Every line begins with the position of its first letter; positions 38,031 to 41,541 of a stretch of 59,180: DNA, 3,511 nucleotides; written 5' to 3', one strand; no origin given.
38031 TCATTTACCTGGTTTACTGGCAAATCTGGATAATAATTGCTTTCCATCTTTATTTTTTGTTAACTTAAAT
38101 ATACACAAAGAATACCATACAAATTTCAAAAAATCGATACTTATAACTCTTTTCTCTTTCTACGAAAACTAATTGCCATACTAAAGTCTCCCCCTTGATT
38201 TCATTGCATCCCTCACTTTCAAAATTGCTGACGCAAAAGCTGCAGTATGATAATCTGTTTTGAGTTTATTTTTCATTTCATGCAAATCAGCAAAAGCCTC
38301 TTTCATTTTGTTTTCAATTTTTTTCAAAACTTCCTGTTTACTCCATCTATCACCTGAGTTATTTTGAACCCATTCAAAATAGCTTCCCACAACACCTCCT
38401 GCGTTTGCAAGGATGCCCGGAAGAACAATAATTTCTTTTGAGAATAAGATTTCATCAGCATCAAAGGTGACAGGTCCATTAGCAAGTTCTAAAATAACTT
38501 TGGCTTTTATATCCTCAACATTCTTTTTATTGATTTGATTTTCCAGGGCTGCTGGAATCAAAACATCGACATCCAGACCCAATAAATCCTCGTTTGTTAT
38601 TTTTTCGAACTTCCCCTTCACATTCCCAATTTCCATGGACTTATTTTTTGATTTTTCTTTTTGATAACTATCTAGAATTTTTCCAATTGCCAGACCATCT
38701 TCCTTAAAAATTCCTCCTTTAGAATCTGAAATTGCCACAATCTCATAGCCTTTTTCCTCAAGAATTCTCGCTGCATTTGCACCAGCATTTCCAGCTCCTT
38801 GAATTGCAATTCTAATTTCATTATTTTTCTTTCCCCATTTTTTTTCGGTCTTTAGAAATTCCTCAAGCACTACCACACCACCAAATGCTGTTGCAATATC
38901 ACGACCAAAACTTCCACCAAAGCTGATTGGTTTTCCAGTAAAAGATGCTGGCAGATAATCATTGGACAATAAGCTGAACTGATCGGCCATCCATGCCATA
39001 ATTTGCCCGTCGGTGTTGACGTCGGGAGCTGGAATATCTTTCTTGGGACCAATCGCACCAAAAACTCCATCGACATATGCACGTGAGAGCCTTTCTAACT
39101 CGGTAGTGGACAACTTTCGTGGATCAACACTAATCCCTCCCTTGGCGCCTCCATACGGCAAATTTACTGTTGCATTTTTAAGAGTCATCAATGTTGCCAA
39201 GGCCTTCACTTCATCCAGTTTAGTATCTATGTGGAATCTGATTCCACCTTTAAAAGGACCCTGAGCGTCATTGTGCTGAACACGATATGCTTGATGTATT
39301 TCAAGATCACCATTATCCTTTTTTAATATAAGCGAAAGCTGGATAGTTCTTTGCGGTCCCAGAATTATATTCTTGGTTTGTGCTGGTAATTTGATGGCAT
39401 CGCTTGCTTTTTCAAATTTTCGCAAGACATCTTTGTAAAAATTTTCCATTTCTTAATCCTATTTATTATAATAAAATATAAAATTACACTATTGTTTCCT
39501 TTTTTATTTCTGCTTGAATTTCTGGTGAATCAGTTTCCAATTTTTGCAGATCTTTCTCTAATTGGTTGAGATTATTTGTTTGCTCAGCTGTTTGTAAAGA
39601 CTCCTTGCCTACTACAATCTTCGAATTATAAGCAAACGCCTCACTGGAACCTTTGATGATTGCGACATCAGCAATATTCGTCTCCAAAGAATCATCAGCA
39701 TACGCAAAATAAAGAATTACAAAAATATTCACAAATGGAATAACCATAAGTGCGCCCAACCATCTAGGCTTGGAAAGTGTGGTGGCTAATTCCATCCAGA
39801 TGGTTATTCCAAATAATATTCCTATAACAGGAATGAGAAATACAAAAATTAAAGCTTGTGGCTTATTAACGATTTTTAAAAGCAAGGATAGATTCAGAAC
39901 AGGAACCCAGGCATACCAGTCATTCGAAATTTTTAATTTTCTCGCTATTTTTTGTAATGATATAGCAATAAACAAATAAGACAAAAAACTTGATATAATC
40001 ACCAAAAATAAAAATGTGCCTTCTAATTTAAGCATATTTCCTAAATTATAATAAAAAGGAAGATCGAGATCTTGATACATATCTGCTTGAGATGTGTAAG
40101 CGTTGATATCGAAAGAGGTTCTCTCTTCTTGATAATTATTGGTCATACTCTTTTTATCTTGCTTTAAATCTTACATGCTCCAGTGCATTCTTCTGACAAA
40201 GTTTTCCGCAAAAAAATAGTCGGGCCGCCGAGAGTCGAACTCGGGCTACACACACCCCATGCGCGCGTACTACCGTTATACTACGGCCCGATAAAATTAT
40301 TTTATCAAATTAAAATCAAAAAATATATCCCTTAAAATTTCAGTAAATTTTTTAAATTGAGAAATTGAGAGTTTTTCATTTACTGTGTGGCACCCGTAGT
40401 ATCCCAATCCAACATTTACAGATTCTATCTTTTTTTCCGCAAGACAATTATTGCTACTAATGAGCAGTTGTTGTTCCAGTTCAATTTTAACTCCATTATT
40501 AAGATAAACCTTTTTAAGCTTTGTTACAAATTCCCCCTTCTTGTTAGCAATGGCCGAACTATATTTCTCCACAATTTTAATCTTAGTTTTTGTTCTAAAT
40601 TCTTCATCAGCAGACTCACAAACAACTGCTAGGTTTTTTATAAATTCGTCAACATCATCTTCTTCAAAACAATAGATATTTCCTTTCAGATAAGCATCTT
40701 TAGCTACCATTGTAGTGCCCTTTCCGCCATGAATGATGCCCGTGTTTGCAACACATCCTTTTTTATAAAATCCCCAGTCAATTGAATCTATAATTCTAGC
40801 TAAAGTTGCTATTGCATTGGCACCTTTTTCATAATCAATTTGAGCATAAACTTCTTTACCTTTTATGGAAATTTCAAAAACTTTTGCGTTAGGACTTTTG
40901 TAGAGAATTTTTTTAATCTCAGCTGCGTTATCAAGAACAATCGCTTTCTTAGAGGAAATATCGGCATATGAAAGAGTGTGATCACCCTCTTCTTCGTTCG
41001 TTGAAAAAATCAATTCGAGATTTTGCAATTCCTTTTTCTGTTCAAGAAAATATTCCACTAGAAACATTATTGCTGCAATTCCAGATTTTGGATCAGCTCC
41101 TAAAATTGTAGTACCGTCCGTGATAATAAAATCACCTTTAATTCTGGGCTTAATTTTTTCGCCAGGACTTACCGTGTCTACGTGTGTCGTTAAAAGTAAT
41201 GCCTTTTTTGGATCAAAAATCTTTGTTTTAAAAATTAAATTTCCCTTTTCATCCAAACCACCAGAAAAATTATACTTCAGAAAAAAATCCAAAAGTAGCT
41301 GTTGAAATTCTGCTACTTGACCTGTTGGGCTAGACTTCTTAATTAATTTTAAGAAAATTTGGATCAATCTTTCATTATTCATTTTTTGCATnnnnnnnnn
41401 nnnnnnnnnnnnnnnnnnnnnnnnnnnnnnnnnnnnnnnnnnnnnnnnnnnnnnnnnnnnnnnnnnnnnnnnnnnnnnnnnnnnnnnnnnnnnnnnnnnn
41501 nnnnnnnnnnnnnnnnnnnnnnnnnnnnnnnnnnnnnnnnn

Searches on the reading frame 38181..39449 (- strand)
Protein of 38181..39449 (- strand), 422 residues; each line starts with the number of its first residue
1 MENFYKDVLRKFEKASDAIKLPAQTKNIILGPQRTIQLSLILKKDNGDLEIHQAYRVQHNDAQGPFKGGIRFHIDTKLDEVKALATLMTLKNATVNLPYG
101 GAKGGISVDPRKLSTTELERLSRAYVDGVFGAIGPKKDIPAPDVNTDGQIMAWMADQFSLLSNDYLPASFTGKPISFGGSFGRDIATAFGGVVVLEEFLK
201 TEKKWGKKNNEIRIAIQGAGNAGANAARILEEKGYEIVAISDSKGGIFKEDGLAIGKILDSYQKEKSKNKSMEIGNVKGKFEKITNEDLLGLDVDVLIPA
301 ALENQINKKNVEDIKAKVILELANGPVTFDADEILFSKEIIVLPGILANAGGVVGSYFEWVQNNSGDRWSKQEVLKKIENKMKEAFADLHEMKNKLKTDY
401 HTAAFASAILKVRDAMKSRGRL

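Call 8: search_protein_families(library=pfam, proteins=[window:38181-39449:-], max_evalue=0.01)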
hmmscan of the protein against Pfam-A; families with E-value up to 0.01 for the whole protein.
window:38181-39449:- (422 aa): 3 families
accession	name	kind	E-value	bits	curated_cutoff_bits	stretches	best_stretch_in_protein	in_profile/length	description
PF00208.27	ELFV_dehydrog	-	1.3e-69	235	23.4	1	178-420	1-241/241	Glutamate/Leucine/Phenylalanine/Valine dehydrogenase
PF02812.23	ELFV_dehydrog_N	-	5.2e-51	172.2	25.3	1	32-159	1-128/129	Glu/Leu/Phe/Val dehydrogenase, dimerisation domain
PF07992.20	Pyr_redox_2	-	0.0037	17.2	26.1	1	213-293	2-79/291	Pyridine nucleotide-disulphide oxidoreductase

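Call 9: search_protein_families(library=ncbifam, proteins=[window:38181-39449:-], max_evalue=0.01)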
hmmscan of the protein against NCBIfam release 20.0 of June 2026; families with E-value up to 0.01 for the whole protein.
window:38181-39449:- (422 aa): 15 families
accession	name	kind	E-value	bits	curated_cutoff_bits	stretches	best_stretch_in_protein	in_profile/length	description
NF040817.1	GdhA_Arch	equivalog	5.6e-127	424.4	750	1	4-420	6-415/419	glutamate dehydrogenase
NF041398.1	GluDhGdhB_Halo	equivalog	2.6e-118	395.5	620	1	7-420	6-407/410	glutamate dehydrogenase GdhB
NF006929.0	PRK09414.1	equivalog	5.3e-78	263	536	1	29-420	54-443/445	NADP-specific glutamate dehydrogenase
NF010634.0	PRK14031.1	equivalog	3.6e-60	203.7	822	1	31-420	52-442/444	NADP-specific glutamate dehydrogenase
NF010633.0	PRK14030.1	subfamily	1.6e-59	202.1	743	1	28-420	49-443/445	glutamate dehydrogenase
NF035922.1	Trp_DH_ScyB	equivalog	3.2e-17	62.6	600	1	268-390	201-321/346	tryptophan dehydrogenase ScyB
NF005002.0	PRK06392.1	equivalog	4.1e-06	26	296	1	211-301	3-92/329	homoserine dehydrogenase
NF047886.1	AmOxnSyBioU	equivalog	0.00024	20.3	600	1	215-278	2-66/323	(S)-8-amino-7-oxononanoate synthase BioU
NF004912.0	PRK06270.1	equivalog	0.00078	18.9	373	1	211-301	3-98/343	homoserine dehydrogenase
NF041087.1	bile_acid_BaiCD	equivalog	0.0017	16.6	825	1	204-301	373-472/642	bile acid Fe-S flavoenzyme BaiCD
NF053646.1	pMurD1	equivalog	0.0041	15.8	610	1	214-245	3-33/465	pseudomurein biosynthesis peptide ligase pMurD1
NF009409.0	PRK12770.1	subfamily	0.0045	16.1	343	1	207-238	14-45/360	putative glutamate synthase subunit beta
NF004474.0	PRK05808.1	subfamily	0.005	16.1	408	1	213-314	5-104/283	3-hydroxybutyryl-CoA dehydrogenase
NF004863.0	PRK06223.1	subfamily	0.0079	15.4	283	0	213-288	5-73/313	malate dehydrogenase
NF045599.1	bili_reduct_long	exception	0.0095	14.2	750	0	207-240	377-410/641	bilirubin reductase, long form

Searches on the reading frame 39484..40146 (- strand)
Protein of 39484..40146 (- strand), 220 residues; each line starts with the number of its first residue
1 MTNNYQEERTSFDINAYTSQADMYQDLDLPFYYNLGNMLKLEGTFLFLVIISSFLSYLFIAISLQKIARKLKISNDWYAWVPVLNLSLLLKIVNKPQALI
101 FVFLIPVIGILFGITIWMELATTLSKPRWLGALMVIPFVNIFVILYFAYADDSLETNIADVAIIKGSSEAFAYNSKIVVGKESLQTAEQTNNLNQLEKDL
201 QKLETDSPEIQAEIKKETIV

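Call 8: search_protein_families(library=pfam, proteins=[window:39484-40146:-], max_evalue=0.01)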
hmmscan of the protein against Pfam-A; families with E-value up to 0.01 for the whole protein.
window:39484-40146:- (220 aa): 1 family
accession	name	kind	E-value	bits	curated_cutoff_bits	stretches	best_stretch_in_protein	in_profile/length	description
PF18936.5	DUF5684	-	3.2e-10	40.9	27.4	1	77-123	1-47/81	Family of unknown function (DUF5684)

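Call 9: search_protein_families(library=ncbifam, proteins=[window:39484-40146:-], max_evalue=0.01)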
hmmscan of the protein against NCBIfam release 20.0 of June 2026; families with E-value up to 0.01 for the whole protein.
window:39484-40146:- (220 aa): 0 families

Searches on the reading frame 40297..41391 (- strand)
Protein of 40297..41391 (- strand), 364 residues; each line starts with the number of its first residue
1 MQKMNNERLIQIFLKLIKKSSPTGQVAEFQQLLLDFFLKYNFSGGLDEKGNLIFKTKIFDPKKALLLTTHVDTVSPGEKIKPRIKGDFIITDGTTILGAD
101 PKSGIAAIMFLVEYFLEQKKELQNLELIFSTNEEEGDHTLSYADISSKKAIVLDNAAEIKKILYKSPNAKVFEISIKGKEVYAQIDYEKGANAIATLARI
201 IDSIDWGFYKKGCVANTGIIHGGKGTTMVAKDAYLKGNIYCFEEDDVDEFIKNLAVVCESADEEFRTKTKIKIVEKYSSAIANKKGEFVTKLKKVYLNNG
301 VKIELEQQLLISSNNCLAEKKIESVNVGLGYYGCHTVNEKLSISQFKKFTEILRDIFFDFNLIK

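Call 8: search_protein_families(library=pfam, proteins=[window:40297-41391:-], max_evalue=0.01)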
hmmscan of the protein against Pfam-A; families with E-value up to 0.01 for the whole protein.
window:40297-41391:- (364 aa): 3 families
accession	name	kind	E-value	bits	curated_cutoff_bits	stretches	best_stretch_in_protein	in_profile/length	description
PF01546.33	Peptidase_M20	-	1e-08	35.8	24.6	1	66-356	1-203/206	Peptidase family M20/M25/M40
PF07687.19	M20_dimer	-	1.6e-08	34.9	21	1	168-263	5-104/107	Peptidase dimerisation domain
PF04389.22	Peptidase_M28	-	0.0027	17.9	21.3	1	51-136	1-69/193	Peptidase family M28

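Call 9: search_protein_families(library=ncbifam, proteins=[window:40297-41391:-], max_evalue=0.01)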
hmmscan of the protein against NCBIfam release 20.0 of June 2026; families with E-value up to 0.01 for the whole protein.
window:40297-41391:- (364 aa): 27 families (the best 25 are shown)
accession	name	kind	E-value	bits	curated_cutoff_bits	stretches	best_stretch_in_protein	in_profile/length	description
TIGR01883.1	PepT-like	hypoth_equivalog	3.8e-41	141.3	274.25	1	8-355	1-358/361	peptidase T-like protein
NF003976.0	PRK05469.1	subfamily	8.1e-20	71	255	1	79-356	120-401/409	tripeptide aminopeptidase PepT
NF009920.0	PRK13381.1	subfamily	1e-16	60.8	293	1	80-357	124-405/412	peptidase T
TIGR01910.1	DapE-ArgE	subfamily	1.2e-16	61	217.6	1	11-352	2-373/373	ArgE/DapE family deacylase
NF006403.0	PRK08652.1-1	equivalog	2e-15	56.7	427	1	1-203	1-193/354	acetylornithine deacetylase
NF006365.0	PRK08588.1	subfamily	3.3e-15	56.3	289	1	1-360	1-380/383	succinyl-diaminopimelate desuccinylase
NF006399.0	PRK08651.1-2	equivalog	1.9e-12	46.9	381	1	25-208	26-217/405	succinyl-diaminopimelate desuccinylase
NF005602.0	PRK07338.1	equivalog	2.8e-12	45.9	357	1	62-334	94-371/409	hydrolase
TIGR01893.1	aa-his-dipept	subfamily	3.3e-12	45.9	343.75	1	6-136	3-142/478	beta-Ala-His dipeptidase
TIGR01882.1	peptidase-T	equivalog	4.3e-11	42.3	285.75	1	84-278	125-322/410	peptidase T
NF004788.0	PRK06133.1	subfamily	8.2e-11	41.5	349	1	60-339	104-392/417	glutamate carboxypeptidase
NF006400.0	PRK08651.1-3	equivalog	4.3e-10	38.9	374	1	48-204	69-231/410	succinyl-diaminopimelate desuccinylase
TIGR01900.1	dapE-gram_pos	equivalog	4.7e-10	38.9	304.2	1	7-355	3-348/351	succinyl-diaminopimelate desuccinylase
NF009557.0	PRK13009.1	equivalog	6e-10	38.8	284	1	8-138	4-138/377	succinyl-diaminopimelate desuccinylase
TIGR01902.1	dapE-lys-deAc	subfamily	2.3e-09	37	163.1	1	12-356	2-333/340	N-acetyl-ornithine/N-acetyl-lysine deacetylase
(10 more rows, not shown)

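Call 40: find_homologous_proteins(query=window:40297-41391:-, max_evalue=1e-60)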
Query window:40297-41391:- (364 aa): 14 proteins with E <= 1e-60 among 6912 candidates.
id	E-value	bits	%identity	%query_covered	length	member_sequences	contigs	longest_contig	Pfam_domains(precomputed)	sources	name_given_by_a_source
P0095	2.1e-233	791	100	100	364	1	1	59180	PF01546.34,PF07687.20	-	-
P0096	3.3e-171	587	72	99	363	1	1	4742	PF01546.34,PF07687.20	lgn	-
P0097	6.4e-171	586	74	100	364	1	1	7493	PF01546.34,PF07687.20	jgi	-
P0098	3.4e-163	561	68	100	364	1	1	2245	PF01546.34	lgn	-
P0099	4.6e-135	468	61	98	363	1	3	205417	PF01546.34,PF07687.20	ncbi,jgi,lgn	jgi:tripeptide aminopeptidase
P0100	1.8e-120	420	60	87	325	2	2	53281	PF01546.34,PF07687.20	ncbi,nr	ncbi:MAG: M20/M25/M40 family metallo-hydrolase [Patescibacteria group bacterium]|nr:M20/M25/M40 fami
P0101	1.1e-112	395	52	97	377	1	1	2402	PF01546.34,PF07687.20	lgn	-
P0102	5.8e-112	392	53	95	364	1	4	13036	PF01546.34,PF04389.23,PF07687.20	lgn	-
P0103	3.2e-111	390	52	98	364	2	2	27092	PF01546.34,PF07687.20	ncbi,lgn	ncbi:MAG: M20/M25/M40 family metallo-hydrolase [Patescibacteria group bacterium]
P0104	9.2e-111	388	53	95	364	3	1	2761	PF01546.34,PF04389.23,PF07687.20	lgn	-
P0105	3.7e-110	386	52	95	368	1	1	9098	PF01546.34,PF07687.20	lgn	-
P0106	3.7e-109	383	52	97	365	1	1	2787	PF07687.20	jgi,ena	-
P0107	7.4e-106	372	53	97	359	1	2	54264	PF01546.34,PF04389.23,PF05343.20,PF07687.20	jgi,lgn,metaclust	metaclust:\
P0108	5.6e-94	333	61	70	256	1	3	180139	-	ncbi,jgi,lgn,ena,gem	-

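Call 41: find_encoding_contigs(protein=P0096, flank=5000, max_places=2)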
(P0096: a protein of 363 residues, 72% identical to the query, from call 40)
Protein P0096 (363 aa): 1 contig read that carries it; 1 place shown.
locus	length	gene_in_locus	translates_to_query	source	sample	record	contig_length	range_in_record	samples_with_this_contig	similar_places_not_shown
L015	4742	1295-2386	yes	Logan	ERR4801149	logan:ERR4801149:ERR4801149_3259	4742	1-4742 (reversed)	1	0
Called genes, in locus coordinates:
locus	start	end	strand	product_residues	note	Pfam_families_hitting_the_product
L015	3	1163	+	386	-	?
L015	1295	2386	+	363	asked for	PF01546:Peptidase_M20, PF07687:M20_dimer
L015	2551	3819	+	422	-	PF02812:ELFV_dehydrog_N, PF00208:ELFV_dehydrog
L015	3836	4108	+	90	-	PF18905:DUF5661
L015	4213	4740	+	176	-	?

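Call 42: find_encoding_contigs(protein=P0098, flank=5000, max_places=2)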
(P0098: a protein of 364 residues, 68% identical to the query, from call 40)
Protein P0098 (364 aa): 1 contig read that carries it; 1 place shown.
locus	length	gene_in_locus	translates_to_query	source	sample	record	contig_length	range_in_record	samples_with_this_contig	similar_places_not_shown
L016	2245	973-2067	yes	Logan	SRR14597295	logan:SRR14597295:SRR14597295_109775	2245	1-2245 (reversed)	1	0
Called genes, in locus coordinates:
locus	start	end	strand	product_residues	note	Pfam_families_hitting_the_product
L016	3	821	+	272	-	?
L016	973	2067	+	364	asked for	PF01546:Peptidase_M20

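Call 43: find_encoding_contigs(protein=P0099, flank=10000, max_places=2)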
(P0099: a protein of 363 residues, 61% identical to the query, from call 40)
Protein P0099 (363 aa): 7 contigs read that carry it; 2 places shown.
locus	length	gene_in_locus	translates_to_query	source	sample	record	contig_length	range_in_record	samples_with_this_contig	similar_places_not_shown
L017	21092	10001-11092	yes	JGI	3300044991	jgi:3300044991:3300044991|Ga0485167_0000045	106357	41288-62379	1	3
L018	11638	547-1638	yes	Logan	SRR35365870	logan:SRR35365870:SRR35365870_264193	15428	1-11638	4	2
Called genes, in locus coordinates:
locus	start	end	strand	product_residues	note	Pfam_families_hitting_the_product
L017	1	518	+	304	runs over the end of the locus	-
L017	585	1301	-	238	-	PF03104:DNA_pol_B_exo1, PF10108:DNA_pol_B_exo2, PF13482:RNase_H_2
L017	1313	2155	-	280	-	PF02353:CMAS (weak), PF08241:Methyltransf_11, PF08242:Methyltransf_12, PF13649:Methyltransf_25, PF13847:Methyltransf_31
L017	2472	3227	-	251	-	-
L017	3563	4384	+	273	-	PF04402:SIMPL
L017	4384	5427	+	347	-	PF01145:Band_7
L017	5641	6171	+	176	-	PF09335:VTT_dom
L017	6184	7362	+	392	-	PF13477:Glyco_trans_4_2, PF13439:Glyco_transf_4, PF13579:Glyco_trans_4_4, PF00534:Glycos_transf_1, PF13692:Glyco_trans_1_4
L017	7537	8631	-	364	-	PF01702:TGT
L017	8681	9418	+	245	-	PF02535:Zip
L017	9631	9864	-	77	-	-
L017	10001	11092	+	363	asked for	PF01546:Peptidase_M20 (weak), PF07687:M20_dimer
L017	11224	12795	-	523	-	-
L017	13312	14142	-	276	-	PF00483:NTP_transferase, PF12804:NTP_transf_3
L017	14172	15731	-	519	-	PF00128:Alpha-amylase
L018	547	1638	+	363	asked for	PF01546:Peptidase_M20 (weak), PF07687:M20_dimer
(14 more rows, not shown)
